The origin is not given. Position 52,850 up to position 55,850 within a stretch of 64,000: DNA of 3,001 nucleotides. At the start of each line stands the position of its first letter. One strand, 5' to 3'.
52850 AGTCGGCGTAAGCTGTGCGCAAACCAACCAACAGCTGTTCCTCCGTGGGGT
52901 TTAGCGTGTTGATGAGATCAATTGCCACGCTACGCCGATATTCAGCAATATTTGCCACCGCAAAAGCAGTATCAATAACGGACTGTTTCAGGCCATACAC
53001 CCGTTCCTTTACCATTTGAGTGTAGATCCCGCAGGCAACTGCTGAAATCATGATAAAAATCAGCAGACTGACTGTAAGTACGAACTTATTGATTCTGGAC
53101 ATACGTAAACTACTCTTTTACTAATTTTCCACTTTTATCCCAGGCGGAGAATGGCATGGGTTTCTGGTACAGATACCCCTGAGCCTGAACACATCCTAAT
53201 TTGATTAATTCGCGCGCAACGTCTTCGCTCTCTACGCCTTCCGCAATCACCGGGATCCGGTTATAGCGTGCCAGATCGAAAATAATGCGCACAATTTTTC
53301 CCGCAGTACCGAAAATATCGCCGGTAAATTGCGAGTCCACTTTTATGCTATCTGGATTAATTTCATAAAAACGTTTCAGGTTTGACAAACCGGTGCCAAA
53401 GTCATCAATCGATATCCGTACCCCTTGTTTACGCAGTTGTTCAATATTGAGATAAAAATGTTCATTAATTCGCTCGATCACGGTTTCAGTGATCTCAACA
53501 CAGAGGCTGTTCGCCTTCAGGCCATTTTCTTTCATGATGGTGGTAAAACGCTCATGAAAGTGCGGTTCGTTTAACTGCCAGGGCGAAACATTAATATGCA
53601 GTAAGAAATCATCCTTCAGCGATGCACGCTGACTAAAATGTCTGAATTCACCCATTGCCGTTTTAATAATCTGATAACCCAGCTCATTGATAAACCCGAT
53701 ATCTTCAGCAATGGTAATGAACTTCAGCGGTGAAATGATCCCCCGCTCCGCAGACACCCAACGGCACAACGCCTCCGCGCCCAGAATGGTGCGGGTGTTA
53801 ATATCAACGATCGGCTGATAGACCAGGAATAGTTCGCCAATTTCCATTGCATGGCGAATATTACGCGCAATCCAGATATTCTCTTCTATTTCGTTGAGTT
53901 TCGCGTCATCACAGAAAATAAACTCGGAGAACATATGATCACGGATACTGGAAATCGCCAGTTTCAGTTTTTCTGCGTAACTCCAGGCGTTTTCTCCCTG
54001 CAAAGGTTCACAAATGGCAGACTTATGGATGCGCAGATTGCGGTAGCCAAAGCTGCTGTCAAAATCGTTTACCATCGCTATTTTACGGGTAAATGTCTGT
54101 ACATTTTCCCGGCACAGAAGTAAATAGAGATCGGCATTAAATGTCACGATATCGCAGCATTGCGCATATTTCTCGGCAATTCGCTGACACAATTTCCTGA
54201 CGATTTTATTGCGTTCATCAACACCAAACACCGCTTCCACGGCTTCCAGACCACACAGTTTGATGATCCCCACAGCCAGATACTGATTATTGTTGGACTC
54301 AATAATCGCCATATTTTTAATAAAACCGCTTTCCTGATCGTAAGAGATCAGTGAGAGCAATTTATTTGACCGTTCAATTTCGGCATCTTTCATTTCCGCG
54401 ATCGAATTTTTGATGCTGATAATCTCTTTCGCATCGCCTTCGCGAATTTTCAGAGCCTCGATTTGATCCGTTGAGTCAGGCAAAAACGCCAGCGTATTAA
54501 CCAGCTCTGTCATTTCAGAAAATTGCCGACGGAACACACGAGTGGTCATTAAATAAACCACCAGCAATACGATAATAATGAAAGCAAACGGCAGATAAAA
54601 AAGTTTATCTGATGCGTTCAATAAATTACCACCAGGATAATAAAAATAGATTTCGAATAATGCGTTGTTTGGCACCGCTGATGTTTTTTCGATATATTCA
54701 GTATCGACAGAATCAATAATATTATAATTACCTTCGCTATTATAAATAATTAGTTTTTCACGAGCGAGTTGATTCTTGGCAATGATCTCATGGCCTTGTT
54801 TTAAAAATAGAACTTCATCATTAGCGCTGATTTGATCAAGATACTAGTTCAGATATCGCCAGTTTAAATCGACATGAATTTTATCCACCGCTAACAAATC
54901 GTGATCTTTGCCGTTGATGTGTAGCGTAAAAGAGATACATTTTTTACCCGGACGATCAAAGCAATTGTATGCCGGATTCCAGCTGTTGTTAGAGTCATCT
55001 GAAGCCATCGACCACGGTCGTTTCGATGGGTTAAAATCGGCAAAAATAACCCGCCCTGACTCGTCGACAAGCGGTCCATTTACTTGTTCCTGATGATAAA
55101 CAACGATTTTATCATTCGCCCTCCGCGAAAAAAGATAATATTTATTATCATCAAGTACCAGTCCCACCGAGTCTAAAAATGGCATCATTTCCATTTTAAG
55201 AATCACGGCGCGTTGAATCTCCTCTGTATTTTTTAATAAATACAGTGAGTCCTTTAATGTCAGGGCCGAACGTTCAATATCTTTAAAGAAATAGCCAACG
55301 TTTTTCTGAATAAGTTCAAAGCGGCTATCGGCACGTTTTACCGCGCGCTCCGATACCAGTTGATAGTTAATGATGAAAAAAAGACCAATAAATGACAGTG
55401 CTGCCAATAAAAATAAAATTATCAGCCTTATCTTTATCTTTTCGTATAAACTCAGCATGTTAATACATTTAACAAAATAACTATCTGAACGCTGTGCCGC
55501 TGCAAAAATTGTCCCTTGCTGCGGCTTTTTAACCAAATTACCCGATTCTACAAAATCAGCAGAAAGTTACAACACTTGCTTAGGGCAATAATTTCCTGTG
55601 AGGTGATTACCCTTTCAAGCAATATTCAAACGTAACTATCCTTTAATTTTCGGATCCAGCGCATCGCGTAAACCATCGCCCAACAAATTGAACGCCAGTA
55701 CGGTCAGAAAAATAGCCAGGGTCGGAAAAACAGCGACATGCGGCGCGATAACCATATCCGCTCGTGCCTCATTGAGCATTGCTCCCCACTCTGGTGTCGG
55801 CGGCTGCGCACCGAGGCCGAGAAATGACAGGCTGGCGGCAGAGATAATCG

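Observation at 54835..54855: Single in-frame amber codon splits the c-di-GMP phosphodiesterase gene pdeI (yliE)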

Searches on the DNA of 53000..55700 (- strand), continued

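Call 52: search_dna_similar(query=window:54645-55045:-, collection=ecoli_genomes, mode=near, max_rows=60, rows=spread)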
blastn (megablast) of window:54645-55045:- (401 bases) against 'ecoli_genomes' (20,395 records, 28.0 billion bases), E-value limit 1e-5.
Records with a match: 5388; places in all: 5415; records where one place covers at least 80% of the query: 5345.
Genomes with a match: 5388 of 5426; with a place that covers at least 80% of the query: 5345. Places per genome that has any: lowest 1, median 1, highest 2. On chromosomes: 5410 places; on plasmids: 5.
Best place of each record, by identity: >=99% 1025; 95-99% 4357; 90-95% 6.
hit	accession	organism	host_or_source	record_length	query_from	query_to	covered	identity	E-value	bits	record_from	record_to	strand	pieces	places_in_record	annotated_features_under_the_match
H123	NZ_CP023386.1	Escherichia coli strain 1190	canine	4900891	1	401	100%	99.5%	0e+0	730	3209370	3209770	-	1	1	pdeI: sensor domain-containing phosphodiesterase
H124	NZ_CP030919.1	Escherichia coli strain KL53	Homo sapiens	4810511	1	401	100%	99.0%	0e+0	719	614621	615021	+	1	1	pdeI: sensor domain-containing phosphodiesterase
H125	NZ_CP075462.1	Escherichia coli strain NT1F10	pig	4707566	1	401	100%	99.0%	0e+0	719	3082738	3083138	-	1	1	pdeI: EAL domain-containing protein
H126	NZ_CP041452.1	Escherichia coli strain YPE3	Pork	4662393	1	401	100%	99.0%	0e+0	719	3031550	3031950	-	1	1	pdeI: sensor domain-containing phosphodiesterase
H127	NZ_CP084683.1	Escherichia coli strain BL21(RP)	-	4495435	1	401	100%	99.0%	0e+0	719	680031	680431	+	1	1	pdeI: EAL domain-containing protein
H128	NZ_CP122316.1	Escherichia coli strain HT-946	missing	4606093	1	401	100%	99.0%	0e+0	719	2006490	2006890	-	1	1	pdeI: sensor domain-containing phosphodiesterase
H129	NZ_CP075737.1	Escherichia coli strain CPF6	Sus scrofa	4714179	1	401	100%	99.0%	0e+0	719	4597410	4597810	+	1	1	pdeI: sensor domain-containing phosphodiesterase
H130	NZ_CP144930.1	Escherichia coli strain SCPM-O-B-9504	Homo sapiens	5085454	1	401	100%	99.0%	0e+0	719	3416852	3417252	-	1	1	pdeI: sensor domain-containing phosphodiesterase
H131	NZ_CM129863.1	Escherichia coli strain SW07091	wastewater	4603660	1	401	100%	99.0%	0e+0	719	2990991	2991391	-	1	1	pdeI: sensor domain-containing phosphodiesterase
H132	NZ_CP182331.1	Escherichia coli strain A65EC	-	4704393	1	401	100%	99.0%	0e+0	719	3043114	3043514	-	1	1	pdeI: EAL domain-containing protein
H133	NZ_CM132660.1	Escherichia coli strain C600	lab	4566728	1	401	100%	99.0%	0e+0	719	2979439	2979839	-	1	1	pdeI: sensor domain-containing phosphodiesterase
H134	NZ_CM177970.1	Escherichia coli strain B25FEP-TDT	laboratory strain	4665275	1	401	100%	99.0%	0e+0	719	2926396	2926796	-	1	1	pdeI: sensor domain-containing phosphodiesterase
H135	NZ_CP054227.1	Escherichia coli strain EcPF15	Homo sapiens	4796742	1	401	100%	98.8%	0e+0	713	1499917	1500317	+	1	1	pdeI: sensor domain-containing phosphodiesterase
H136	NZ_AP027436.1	Escherichia coli strain EC571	Sus scrofa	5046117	1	401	100%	98.8%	0e+0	713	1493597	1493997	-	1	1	pdeI: sensor domain-containing phosphodiesterase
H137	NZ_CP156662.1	Escherichia coli strain PKF4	Milvus migrans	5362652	1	401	100%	98.8%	0e+0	713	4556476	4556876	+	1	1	pdeI: EAL domain-containing protein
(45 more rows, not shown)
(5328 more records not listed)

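Call 55: search_dna_similar(query=window:54828-54862:-, collection=ecoli_genomes, mode=near, max_rows=20, max_evalue=10)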
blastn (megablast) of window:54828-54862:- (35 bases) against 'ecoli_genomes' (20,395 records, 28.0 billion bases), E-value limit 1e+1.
Records with a match: 1; places in all: 1; records where one place covers at least 80% of the query: 1.
Genomes with a match: 1 of 5426; with a place that covers at least 80% of the query: 1. Places per genome that has any: lowest 1, median 1, highest 1. On chromosomes: 1 places; on plasmids: 0.
Best place of each record, by identity: >=99% 1.
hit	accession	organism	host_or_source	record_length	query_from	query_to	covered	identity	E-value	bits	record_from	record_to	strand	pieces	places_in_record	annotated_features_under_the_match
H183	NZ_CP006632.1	Escherichia coli PCN033 strain PCN033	-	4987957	1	35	100%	100.0%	4e-9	66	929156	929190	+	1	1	pdeI: sensor domain-containing phosphodiesterase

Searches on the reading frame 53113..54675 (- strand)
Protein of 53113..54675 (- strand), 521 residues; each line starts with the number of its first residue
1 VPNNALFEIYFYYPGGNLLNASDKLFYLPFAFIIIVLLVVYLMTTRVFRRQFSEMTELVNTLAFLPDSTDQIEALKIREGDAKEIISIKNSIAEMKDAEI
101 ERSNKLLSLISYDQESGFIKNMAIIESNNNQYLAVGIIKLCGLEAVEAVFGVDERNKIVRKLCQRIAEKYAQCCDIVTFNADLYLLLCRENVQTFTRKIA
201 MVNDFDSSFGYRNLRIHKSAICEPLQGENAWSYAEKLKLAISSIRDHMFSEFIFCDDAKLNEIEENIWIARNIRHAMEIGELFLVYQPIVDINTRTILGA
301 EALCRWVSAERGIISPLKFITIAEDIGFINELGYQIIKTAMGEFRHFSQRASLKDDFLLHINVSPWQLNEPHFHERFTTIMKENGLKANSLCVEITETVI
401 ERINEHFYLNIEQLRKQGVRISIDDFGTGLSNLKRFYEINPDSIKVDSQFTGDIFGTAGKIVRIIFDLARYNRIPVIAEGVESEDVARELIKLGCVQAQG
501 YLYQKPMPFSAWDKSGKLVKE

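Call 15: list_cluster_members(proteins=[window:54847-55458:-, window:53113-54675:-, window:53113-54549:-, window:53113-54513:-])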
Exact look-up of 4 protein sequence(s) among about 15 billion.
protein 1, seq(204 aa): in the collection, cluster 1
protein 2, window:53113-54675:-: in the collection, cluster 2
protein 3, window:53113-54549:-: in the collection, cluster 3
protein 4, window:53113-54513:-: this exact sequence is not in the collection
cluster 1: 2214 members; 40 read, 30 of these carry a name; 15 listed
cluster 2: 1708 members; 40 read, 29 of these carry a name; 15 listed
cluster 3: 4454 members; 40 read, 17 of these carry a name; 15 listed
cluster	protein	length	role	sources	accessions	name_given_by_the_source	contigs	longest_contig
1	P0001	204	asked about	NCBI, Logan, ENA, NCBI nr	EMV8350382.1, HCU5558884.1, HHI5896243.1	TPA: CHASE9 sensor domain-containing protein, partial [Escherichia coli] | CHASE9 sensor domain-containing protein [Escherichia coli]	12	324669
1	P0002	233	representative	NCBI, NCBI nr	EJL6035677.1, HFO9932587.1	CHASE9 sensor domain-containing protein, partial [Escherichia coli] | CHASE9 sensor domain-containing protein [Escherichia coli]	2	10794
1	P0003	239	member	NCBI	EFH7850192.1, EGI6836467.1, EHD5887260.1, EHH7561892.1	TPA: CHASE9 sensor domain-containing protein, partial [Escherichia coli]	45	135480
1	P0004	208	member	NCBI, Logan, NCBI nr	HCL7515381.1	TPA: CHASE9 sensor domain-containing protein, partial [Escherichia coli] | CHASE9 sensor domain-containing protein [Escherichia coli]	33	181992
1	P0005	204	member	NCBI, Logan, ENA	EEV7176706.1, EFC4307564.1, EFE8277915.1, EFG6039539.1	hypothetical protein BMQ82_004561, partial [Escherichia coli]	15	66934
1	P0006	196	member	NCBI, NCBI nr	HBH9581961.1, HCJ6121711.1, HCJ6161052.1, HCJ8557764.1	TPA: CHASE9 sensor domain-containing protein, partial [Escherichia coli] | CHASE9 sensor domain-containing protein [Escherichia coli]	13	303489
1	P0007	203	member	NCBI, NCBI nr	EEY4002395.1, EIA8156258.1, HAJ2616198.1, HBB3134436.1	TPA: cyclic di-GMP phosphodiesterase, partial [Escherichia coli] | cyclic di-GMP phosphodiesterase [Escherichia coli]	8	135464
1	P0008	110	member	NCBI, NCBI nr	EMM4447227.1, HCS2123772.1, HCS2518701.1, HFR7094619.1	TPA: CHASE9 sensor domain-containing protein, partial [Shigella sonnei] | CHASE9 sensor domain-containing protein [Shigella sonnei]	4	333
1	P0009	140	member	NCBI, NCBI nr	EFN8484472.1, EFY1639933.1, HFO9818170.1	TPA: CHASE9 sensor domain-containing protein, partial [Escherichia coli] | hypothetical protein [Escherichia coli]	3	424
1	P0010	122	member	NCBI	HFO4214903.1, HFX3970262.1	TPA: CHASE9 sensor domain-containing protein, partial [Escherichia coli]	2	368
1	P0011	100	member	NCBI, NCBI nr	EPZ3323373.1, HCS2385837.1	CHASE9 sensor domain-containing protein, partial [Shigella sonnei] | CHASE9 sensor domain-containing protein [Shigella sonnei]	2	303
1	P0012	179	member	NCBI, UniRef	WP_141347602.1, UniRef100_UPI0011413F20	CHASE9 sensor domain-containing protein, partial [Escherichia coli] | CHASE9 sensor domain-containing protein n=1 Tax=Escherichia coli TaxID=562 ...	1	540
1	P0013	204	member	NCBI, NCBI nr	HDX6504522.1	TPA: CHASE9 sensor domain-containing protein, partial [Escherichia coli] | CHASE9 sensor domain-containing protein [Escherichia coli]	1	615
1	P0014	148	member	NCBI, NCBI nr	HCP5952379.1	TPA: CHASE9 sensor domain-containing protein, partial [Escherichia coli] | CHASE9 sensor domain-containing protein [Escherichia coli]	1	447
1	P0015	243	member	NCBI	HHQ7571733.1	TPA: CHASE9 sensor domain-containing protein, partial [Escherichia coli]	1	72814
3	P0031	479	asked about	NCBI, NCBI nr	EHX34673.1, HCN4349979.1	EAL domain protein [Escherichia coli DEC12A]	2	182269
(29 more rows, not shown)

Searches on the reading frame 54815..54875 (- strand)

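Call 14: profile_search(protein=L003:2918-5263:+)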
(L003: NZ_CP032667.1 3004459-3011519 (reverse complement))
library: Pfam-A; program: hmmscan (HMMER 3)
A. the first sequence (782 residues): domains with independent E <= 10: 4; with E <= 0.001: 2
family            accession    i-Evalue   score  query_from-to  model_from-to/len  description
EAL               PF00563.25      2e-69   234.0     532-767         2-236/236  EAL domain
CHASE9            PF17153.9     2.3e-62   208.7      35-150         1-116/116  Periplasmic sensor domain, extracellular
DUF2427           PF10348.14       0.69    10.2     269-316        28-75/105  Domain of unknown function (DUF2427)
SVM_signal        PF12113.13        5.9     7.4       6-32          6-27/33  SVM protein signal sequence
